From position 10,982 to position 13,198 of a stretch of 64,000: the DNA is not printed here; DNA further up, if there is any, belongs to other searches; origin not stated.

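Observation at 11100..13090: Low-GC islet encoding a single-gene Mrr-like nuclease / DExH helicase / HEARO-tail protein: candidate stand-alone defence or selfish gene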

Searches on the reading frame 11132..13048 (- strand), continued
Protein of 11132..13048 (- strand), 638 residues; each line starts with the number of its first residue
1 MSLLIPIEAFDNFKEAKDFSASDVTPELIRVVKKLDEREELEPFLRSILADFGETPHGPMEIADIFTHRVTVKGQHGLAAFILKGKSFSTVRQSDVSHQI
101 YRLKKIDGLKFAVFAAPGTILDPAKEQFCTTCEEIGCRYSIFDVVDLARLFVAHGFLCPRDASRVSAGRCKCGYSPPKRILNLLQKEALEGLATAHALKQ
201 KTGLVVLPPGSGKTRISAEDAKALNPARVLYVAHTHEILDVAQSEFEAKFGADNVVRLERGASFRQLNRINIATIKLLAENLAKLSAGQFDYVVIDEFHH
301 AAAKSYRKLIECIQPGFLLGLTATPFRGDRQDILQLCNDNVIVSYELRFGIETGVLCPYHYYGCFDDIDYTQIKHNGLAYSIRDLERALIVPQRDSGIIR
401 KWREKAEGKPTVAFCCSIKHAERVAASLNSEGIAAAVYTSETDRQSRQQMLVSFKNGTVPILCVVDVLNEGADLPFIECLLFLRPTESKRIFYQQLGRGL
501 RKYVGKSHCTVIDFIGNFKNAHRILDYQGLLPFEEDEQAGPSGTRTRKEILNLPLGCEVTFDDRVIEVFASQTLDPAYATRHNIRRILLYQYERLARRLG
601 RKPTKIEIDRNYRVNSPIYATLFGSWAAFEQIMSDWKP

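Call 12: find_encoding_contigs(protein=P0117, flank=8000, max_places=2)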
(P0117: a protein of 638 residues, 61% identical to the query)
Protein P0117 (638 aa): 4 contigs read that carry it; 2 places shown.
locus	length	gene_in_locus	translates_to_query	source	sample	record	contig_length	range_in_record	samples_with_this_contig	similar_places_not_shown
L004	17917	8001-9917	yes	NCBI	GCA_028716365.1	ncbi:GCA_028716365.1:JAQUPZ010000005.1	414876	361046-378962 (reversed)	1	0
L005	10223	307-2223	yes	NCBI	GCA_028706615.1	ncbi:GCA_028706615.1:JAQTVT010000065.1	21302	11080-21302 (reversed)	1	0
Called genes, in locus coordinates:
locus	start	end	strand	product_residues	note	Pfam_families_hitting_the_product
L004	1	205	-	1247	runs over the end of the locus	PF16126:DUF4838, PF04734:Ceramidase_alk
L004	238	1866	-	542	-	PF03577:Peptidase_C69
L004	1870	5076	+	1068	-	PF01011:PQQ (faint), PF13360:PQQ_2, PF13570:Beta-prop_ACSF4 (weak), PF13360:PQQ_2, PF13649:Methyltransf_25 (faint), PF13360:PQQ_2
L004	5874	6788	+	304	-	PF13557:Phenol_MetA_deg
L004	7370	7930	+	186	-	-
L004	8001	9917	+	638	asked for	PF04851:ResIII, PF00270:DEAD, PF00271:Helicase_C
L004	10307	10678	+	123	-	-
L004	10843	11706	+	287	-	PF02633:Creatininase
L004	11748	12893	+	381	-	-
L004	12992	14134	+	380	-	PF12228:DUF3604 (faint)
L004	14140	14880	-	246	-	PF00657:Lipase_GDSL, PF13472:Lipase_GDSL_2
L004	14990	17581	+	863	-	PF01074:Glyco_hydro_38N, PF07748:Glyco_hydro_38C, PF17677:Glyco_hydro38C2 (weak)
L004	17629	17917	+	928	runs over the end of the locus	PF16147:DUF4855, PF22633:F5_F8_type_C_2 (faint), PF00754:F5_F8_type_C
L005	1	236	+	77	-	?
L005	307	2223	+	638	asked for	PF04851:ResIII, PF00270:DEAD, PF00271:Helicase_C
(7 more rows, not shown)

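Call 29: find_encoding_contigs(protein=P0064, flank=10000, max_places=1)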
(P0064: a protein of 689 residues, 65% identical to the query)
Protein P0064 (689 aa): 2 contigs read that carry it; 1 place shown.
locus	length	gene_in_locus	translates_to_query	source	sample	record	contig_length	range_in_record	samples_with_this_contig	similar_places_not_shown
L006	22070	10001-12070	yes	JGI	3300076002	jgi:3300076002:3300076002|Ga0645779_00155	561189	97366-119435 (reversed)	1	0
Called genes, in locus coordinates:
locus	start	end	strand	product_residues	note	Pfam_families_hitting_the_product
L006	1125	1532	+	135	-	PF03992:ABM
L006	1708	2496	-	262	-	PF20046:DUF6448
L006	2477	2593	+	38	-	-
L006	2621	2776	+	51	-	-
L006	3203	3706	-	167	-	PF00702:Hydrolase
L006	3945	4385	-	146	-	-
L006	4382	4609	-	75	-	-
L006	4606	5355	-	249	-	PF00403:HMA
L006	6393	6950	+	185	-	-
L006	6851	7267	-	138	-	-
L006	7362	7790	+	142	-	PF01979:Amidohydro_1, PF07969:Amidohydro_3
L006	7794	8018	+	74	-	-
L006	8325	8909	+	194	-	PF15956:DUF4760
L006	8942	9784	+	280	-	-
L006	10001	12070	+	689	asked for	PF04851:ResIII, PF00270:DEAD (weak), PF00271:Helicase_C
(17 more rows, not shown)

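Call 30: find_encoding_contigs(protein=P0104, flank=10000, max_places=1)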
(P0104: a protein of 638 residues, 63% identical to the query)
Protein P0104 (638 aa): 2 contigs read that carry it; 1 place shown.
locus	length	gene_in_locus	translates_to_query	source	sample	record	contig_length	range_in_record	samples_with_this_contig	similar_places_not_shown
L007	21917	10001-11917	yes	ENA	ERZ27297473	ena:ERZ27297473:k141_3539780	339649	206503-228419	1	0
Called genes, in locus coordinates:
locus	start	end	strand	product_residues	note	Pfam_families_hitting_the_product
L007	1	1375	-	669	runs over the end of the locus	PF12439:GDE_N, PF06202:GDE_C, PF12899:Glyco_hydro_100 (faint)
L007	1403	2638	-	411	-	PF03065:Glyco_hydro_57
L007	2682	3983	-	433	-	PF08323:Glyco_transf_5, PF20706:GT4-conflict, PF13439:Glyco_transf_4, PF13579:Glyco_trans_4_4, PF00534:Glycos_transf_1, PF13692:Glyco_trans_1_4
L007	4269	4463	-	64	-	-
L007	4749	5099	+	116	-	-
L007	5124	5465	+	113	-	-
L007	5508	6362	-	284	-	PF12706:Lactamase_B_2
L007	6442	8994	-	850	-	PF02861:Clp_N, PF13191:AAA_16 (weak), PF00004:AAA, PF17871:AAA_lid_9, PF00004:AAA, PF07724:AAA_2, PF07728:AAA_5, PF10431:ClpB_D2-small, +11 more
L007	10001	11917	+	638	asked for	PF18780:HNH_repeat (faint), PF04851:ResIII, PF00271:Helicase_C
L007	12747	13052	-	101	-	PF00196:GerE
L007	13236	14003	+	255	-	PF01627:Hpt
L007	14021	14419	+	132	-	PF00571:CBS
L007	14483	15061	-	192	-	-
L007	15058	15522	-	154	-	-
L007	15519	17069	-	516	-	PF00263:Secretin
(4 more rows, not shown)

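Call 31: find_encoding_contigs(protein=P0057, flank=10000, max_places=1)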
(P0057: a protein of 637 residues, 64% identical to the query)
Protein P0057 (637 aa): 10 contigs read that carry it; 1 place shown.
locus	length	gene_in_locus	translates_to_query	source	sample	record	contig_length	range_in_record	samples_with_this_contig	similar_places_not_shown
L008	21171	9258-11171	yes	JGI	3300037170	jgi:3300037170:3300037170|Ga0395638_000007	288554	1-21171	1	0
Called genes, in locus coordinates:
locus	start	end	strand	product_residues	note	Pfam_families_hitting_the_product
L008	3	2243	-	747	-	?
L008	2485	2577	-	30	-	-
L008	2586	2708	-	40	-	-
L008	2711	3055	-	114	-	-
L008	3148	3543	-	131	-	PF06133:Com_YlbF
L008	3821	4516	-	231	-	-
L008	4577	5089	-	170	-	-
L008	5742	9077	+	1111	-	PF02384:N6_Mtase (weak), PF07669:Eco57I (faint), PF18135:Type_ISP_C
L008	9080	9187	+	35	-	-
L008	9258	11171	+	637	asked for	PF04851:ResIII, PF00270:DEAD (weak), PF00271:Helicase_C, PF18780:HNH_repeat (weak)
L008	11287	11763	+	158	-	-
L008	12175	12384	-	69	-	-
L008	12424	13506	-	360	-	-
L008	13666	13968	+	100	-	-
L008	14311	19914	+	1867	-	PF13385:Laminin_G_3, PF00041:fn3 (faint)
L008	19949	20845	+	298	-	-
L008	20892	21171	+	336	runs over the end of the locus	PF02985:HEAT (faint), PF13646:HEAT_2 (weak)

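Call 32: find_encoding_contigs(protein=P0038, flank=10000, max_places=1)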
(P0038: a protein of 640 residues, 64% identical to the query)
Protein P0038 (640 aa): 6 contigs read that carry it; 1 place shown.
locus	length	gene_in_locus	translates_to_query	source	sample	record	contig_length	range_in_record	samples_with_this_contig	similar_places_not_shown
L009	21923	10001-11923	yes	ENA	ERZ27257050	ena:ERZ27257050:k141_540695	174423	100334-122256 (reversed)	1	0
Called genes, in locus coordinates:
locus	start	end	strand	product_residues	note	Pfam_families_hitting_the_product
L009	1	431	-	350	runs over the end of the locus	-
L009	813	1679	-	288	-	PF08808:RES (faint)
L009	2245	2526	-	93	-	-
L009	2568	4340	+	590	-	-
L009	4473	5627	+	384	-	PF08867:FRG (faint)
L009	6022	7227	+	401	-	PF00004:AAA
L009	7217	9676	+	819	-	PF00082:Peptidase_S8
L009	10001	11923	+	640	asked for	PF04851:ResIII, PF00270:DEAD, PF00271:Helicase_C, PF18780:HNH_repeat (weak)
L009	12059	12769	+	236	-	PF21941:SMEK_N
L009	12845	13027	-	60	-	-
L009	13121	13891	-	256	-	-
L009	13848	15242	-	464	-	PF01078:Mg_chelatase (faint), PF00158:Sigma54_activat, PF14532:Sigma54_activ_2, PF07728:AAA_5, PF25601:AAA_lid_14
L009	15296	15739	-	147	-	-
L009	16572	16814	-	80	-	-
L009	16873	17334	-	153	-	-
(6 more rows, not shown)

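Call 41: find_related_loci(query=A2, collection=genome_contigs, flank=10000)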
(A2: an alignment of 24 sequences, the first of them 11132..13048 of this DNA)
Query A2 (638 aa) in genome_contigs; peptide patterns used: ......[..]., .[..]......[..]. (x = any residue, [..] = any of these).
112 stretches matched a pattern; 57 encode a relative of the query (tblastn E <= 1e-3); 56 distinct loci.
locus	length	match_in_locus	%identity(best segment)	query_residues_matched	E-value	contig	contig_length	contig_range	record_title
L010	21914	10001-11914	97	1-638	0e+0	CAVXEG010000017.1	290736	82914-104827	MAG: uncultured Verrucomicrobiae bacterium isolate MFD02199.bin.2.8 genome assembly, contig: contig_83434, whole genome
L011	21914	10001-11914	76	1-633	0e+0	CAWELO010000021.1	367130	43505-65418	MAG: uncultured Verrucomicrobiae bacterium isolate MFD05705.bin.1.195 genome assembly, contig: contig_83779, whole genom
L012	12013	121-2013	79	1-630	0e+0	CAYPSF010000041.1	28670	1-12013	MAG TPA_asm: uncultured Bifidobacteriaceae bacterium isolate binchicken_co54_474 genome assembly, contig: NODE_2767_leng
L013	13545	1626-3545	70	1-634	0e+0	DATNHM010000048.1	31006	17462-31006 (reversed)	MAG TPA_asm: Candidatus Limnocylindrales bacterium isolate SMAG_U11347 k141_213365, whole genome shotgun sequence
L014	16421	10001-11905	69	1-634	0e+0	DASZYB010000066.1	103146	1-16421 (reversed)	MAG TPA_asm: Opitutaceae bacterium isolate SMAG_U6199 k141_960697, whole genome shotgun sequence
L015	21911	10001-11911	66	1-636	0e+0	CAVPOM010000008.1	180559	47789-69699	MAG: uncultured Verrucomicrobiae bacterium isolate MFD00008.bin.2.151 genome assembly, contig: contig_56464, whole genom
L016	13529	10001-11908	64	1-635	0e+0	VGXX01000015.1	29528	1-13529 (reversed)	MAG: Planctomycetota bacterium isolate M_DeepCast_100m_m2_243 M_DeepCast_100m_m2_243_Ga0194119_10002709, whole genome sh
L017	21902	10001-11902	62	1-633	0e+0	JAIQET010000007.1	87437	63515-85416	MAG: Terriglobia bacterium isolate SRVP_17 SR-VP_26_10_2019_1_100cm_scaffold_242, whole genome shotgun sequence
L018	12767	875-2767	62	4-633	0e+0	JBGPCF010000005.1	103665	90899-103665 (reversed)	MAG: Terriglobia bacterium isolate OBJ_0618_050_56 k141_319704_length_103665_cov_47.3611, whole genome shotgun sequence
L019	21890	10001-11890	61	4-632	0e+0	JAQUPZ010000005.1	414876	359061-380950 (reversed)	MAG: Kiritimatiellae bacterium isolate STD1_38 NODE_29_length_414876_cov_6.942908_Sandtown_D1, whole genome shotgun sequ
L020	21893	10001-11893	63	1-632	0e+0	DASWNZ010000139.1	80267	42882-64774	MAG TPA_asm: Longimicrobium sp. isolate SMAG_U3427 k141_629011, whole genome shotgun sequence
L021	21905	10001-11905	60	2-635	0e+0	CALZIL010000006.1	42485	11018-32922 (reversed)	MAG: uncultured Afifella sp. isolate FO_M_Alpha_13 genome assembly, contig: scaffold_1457, whole genome shotgun sequence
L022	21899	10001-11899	61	4-635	0e+0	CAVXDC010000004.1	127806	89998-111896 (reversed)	MAG: uncultured Phycisphaerae bacterium isolate MFD04408.bin.3.226 genome assembly, contig: contig_103954, whole genome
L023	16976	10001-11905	62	4-637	0e+0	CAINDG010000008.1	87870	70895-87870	MAG: uncultured planctomycete isolate A14_bin-1425 genome assembly, contig: bin-1425:08/54, whole genome shotgun sequenc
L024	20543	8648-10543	62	4-634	0e+0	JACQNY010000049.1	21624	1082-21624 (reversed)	MAG: Candidatus Aenigmatarchaeota archaeon isolate NC_groundwater_1267_Ag_S-0.2um_45_36 S_p2_S4_coassembly_k141_1830004,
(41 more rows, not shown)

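Call 46: search_protein_families(library=pfam, alignment_id=A3, max_evalue=0.00001)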
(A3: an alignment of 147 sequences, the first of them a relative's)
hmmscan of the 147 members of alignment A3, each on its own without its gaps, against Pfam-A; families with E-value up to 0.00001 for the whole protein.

A. member 1, L010:8612-9955:+ (448 aa): 2 families
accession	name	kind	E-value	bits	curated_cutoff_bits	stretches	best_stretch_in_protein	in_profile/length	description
PF01977.22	UbiD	-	1.7e-83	279.3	23.3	1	101-287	19-206/206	3-octaprenyl-4-hydroxybenzoate carboxy-lyase Rift-related domain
PF20696.2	UbiD_C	-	1.9e-41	141.5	24.2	1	293-415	2-127/127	3-octaprenyl-4-hydroxybenzoate carboxy-lyase C-terminal domain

B. families by the number of members that match (of 147 scanned): 158 families (the first 25 are shown)
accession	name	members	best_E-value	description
PF00549.24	Ligase_CoA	2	1.6e-29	CoA-ligase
PF13304.12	AAA_21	2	9.8e-15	AAA domain, putative AbiEii toxin, Type IV TA system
PF13424.12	TPR_12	2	2e-07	Tetratricopeptide repeat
PF13432.12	TPR_16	2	3.2e-06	Tetratricopeptide repeat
PF03255.19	ACCA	1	3.4e-140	Acetyl co-enzyme A carboxylase carboxyltransferase-like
PF00285.26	Citrate_synt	1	6.4e-133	Citrate synthase, C-terminal domain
PF00133.28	tRNA-synt_1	1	6.2e-129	tRNA synthetases class I (I, L, M and V)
PF12796.13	Ank_2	1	4.6e-100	Ankyrin repeats (3 copies)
PF00591.27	Glycos_transf_3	1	5.4e-96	Glycosyl transferase family, a/b domain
PF01977.22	UbiD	1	1.7e-83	3-octaprenyl-4-hydroxybenzoate carboxy-lyase Rift-related domain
PF01055.32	Glyco_hydro_31_2nd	1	2.1e-83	Glycosyl hydrolases family 31 TIM-barrel domain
PF00290.26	Trp_syntA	1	1.6e-75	Tryptophan synthase alpha chain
PF08442.15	ATP-grasp_2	1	1.5e-74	ATP-grasp domain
PF00108.29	Thiolase_N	1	1.9e-72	Thiolase, N-terminal domain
PF02738.23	MoCoBD_1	1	2e-72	Molybdopterin cofactor-binding domain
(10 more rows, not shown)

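Call 47: search_protein_families(library=padloc, alignment_id=A3, max_evalue=0.00001)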
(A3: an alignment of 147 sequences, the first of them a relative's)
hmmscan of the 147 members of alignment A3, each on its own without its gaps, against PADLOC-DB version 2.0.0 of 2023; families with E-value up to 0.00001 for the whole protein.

A. member 1, L010:8612-9955:+ (448 aa): 0 families

B. families by the number of members that match (of 147 scanned): 246 families (the first 25 are shown)
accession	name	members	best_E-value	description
PDLC04135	mad3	2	8.7e-27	mads_3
PDLC02980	AriA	2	4.7e-17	-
PDLC04948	PDC-S19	1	4.1e-153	-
PDLC03179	Specificity_I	1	4.3e-141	Type I specificity subunit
PDLC03076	Specificity_I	1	7.3e-118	Type I specificity subunit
PDLC03196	Specificity_I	1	3.1e-87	Type I specificity subunit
PDLC03096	Specificity_I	1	4.6e-77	Type I specificity subunit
PDLC03056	Specificity_I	1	5.2e-72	Type I specificity subunit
PDLC04783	PDC-M72A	1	3.9e-68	-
PDLC03195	Specificity_I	1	1.4e-62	Type I specificity subunit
PDLC03090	Specificity_I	1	3e-62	Type I specificity subunit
PDLC04950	PDC-S19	1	2.5e-59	-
PDLC03189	Specificity_I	1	7.4e-57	Type I specificity subunit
PDLC04137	mad5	1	1.1e-56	mads_5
PDLC03127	Specificity_I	1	2.5e-54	Type I specificity subunit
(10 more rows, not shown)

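Call 48: predict_structure(alignment_id=A2)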
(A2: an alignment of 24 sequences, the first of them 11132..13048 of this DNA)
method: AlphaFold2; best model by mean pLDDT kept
length: 638 residues; sequences in the alignment: 24
mean_pLDDT: 71.3   pTM: 0.50
mean pLDDT of the five models: 71.3, 70.8, 67.7, 64.1, 62.6
residues with pLDDT >= 90: 122; 70-90: 258; 50-70: 135; < 50: 123
segments of 3 or more residues with pLDDT < 50: 51-61, 180-183, 325-331, 346-357, 371-380, 468-471, 487-490, 516-561, 567-569, 571-583, 636-638
pLDDT, mean of each block of 10 residues (from residue 1): 84 82 91 81 69 39 65 80 90 91 80 94 95 93 93 83 64 59 60 78 71 80 92 84 84 91 87 92 90 79 81 91 52 64 50 44 53 44 61 75 87 84 90 88 77 86 68 71 61 62 65 53 33 29 33 36 49 42 54 70 82 69 77 58
secondary structure, 60 per line:
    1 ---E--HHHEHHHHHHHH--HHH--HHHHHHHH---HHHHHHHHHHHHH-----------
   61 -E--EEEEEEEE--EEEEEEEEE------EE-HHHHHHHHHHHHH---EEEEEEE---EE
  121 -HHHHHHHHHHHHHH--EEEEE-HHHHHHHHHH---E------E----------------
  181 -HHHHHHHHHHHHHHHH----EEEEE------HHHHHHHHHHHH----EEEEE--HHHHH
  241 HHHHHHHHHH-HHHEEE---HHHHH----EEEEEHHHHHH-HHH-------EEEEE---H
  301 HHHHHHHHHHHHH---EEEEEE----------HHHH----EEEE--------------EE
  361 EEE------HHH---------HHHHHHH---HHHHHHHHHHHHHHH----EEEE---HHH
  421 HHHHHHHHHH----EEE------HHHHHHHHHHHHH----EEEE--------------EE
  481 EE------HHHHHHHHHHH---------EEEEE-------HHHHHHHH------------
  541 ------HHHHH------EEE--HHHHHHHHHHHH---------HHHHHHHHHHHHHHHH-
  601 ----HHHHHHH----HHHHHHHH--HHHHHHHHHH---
elements in order (helices of 4 or more, strands of 3 or more residues): H11-18 H26-33 H37-49 E65-72 E75-83 H93-105 E109-115 H122-135 E138-142 H144-153 H182-197 E202-206 H213-224 E229-233 H236-250 E255-257 H261-265 E270-274 H275-280 E292-296 H300-313 E317-322 H333-336 E341-344 E359-363 H382-388 H392-406 E411-414 H418-430 E435-437 H444-456 E461-464 E479-482 H489-499 E509-513 H521-528 H547-551 E558-560 H563-574 H584-599 H605-611 H616-623 H626-635
